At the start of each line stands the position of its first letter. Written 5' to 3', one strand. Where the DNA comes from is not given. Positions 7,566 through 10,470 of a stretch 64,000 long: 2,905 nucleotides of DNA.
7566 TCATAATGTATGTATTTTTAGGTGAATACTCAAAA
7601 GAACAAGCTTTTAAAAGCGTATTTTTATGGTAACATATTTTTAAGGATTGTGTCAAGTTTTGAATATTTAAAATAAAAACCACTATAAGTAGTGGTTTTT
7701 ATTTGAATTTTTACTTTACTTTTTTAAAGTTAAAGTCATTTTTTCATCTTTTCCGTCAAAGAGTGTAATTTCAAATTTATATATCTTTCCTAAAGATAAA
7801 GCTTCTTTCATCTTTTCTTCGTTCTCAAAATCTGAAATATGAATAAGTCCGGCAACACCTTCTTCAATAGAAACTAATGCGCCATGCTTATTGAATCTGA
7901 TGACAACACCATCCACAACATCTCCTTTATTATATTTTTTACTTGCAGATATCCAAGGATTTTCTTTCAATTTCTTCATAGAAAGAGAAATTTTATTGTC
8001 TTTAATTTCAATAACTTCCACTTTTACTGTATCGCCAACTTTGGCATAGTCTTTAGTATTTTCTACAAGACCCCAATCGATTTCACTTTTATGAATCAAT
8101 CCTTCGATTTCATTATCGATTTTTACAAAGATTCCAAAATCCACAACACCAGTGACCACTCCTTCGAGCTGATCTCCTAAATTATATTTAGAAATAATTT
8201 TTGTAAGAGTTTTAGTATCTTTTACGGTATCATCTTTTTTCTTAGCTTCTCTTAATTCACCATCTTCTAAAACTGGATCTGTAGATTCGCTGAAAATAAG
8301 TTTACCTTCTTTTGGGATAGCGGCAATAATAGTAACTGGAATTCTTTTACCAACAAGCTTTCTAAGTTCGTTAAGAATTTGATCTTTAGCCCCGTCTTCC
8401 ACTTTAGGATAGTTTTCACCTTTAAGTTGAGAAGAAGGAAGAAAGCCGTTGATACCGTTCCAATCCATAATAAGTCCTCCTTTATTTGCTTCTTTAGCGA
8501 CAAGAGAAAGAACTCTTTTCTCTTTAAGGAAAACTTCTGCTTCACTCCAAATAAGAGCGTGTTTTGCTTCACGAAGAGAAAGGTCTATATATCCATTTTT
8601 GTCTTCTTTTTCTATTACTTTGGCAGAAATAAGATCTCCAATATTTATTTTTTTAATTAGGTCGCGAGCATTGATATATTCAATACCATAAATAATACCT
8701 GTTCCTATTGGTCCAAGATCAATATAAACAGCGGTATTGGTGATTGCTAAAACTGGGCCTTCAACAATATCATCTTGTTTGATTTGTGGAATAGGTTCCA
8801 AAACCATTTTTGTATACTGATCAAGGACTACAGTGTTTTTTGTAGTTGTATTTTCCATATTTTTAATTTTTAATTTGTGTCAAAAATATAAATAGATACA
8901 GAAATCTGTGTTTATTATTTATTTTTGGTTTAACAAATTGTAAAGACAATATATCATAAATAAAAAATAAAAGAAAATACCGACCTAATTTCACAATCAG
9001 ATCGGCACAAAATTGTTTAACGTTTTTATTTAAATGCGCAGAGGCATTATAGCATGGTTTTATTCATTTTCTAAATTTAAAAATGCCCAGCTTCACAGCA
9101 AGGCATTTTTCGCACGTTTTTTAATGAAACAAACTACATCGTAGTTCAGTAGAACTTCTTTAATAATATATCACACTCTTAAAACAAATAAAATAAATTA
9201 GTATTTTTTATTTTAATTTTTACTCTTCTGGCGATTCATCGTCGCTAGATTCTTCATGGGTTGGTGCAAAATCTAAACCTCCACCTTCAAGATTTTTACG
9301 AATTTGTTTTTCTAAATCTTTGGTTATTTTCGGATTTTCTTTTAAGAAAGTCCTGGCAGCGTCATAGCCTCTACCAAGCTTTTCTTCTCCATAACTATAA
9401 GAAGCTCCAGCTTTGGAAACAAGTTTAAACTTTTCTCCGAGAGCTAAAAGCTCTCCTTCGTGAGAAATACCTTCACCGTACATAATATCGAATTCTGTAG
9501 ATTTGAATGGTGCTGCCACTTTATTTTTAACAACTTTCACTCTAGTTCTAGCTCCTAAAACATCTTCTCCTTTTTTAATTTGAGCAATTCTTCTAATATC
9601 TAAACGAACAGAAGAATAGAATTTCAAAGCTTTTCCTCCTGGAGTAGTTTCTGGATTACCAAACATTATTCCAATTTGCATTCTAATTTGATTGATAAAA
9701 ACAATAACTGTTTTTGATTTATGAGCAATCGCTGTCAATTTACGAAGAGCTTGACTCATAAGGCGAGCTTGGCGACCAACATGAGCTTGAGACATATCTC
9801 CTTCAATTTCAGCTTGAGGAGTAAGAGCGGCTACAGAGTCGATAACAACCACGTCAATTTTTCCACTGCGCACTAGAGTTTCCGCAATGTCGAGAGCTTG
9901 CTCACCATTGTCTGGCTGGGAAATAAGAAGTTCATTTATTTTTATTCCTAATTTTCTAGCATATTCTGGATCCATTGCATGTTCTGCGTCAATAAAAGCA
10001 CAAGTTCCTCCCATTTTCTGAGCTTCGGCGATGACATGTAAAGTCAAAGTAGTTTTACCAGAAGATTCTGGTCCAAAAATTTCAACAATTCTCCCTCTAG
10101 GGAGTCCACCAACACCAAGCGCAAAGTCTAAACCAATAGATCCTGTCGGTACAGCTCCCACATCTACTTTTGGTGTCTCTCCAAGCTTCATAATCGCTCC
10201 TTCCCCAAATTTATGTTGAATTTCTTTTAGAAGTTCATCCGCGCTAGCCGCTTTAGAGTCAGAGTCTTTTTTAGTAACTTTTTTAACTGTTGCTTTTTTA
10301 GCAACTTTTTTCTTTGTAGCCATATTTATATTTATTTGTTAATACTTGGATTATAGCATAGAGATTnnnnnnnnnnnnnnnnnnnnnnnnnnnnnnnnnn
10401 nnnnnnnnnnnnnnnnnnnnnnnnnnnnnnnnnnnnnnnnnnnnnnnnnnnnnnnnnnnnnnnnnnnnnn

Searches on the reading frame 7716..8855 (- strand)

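Call 21: search_protein_families(library=pfam, proteins=[window:7716-8855:-], max_evalue=0.001)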
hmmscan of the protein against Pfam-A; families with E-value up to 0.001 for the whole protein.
window:7716-8855:- (379 aa): 4 families
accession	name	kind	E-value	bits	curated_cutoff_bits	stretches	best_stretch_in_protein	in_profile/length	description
PF00575.29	S1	-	3.4e-41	139.9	22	3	224-294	2-74/74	S1 RNA binding domain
PF21710.3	Spt6_S1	-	2.8e-06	28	27.5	0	237-293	27-84/91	Spt6, S1/OB domain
PF23459.1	S1_RRP5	-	2e-05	25.5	27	0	309-365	2-60/72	RRP5 S1 domain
PF13509.12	S1_2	-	0.00032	21.2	21.8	0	227-263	2-38/61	S1 domain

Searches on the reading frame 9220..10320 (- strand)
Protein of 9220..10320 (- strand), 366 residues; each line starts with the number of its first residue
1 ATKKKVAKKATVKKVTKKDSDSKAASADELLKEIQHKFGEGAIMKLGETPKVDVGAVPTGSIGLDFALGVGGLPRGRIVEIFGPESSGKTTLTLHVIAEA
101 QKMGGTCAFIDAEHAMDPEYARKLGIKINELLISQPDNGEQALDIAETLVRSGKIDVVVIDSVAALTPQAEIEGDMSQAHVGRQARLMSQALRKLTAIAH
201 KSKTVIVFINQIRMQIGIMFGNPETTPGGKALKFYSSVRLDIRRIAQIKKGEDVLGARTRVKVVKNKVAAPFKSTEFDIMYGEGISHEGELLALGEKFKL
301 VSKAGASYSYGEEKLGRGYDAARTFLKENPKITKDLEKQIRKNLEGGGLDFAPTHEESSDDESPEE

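Call 21: search_protein_families(library=pfam, proteins=[window:9220-10320:-], max_evalue=0.001)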
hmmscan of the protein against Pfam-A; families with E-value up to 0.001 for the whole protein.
window:9220-10320:- (366 aa): 9 families
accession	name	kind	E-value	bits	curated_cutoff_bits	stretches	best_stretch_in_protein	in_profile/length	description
PF00154.27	RecA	-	3e-137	456.7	27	1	29-286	5-262/262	recA bacterial DNA recombination protein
PF21096.2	RecA_C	-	1.2e-16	61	27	1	289-344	1-56/57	RecA C-terminal domain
PF08423.17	Rad51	-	1.6e-11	44.4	22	1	56-244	7-211/244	Rad51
PF06745.19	ATPase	-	5.7e-09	36.1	26.6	1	57-131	1-77/231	KaiC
PF01637.24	ATPase_2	-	1.9e-05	25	33.2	1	77-214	21-121/225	ATPase domain predominantly from Archaea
PF13481.12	AAA_25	-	5.6e-05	23.3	27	0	71-171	28-160/195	AAA domain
PF02283.22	CobU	-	0.00018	21.5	27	1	81-216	3-129/168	Cobinamide kinase / cobinamide phosphate guanyltransferase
PF13401.12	AAA_22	-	0.00084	20.1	27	0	77-171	6-97/130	AAA domain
PF00005.33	ABC_tran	-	0.00087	20.3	25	0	73-199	8-120/137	ABC transporter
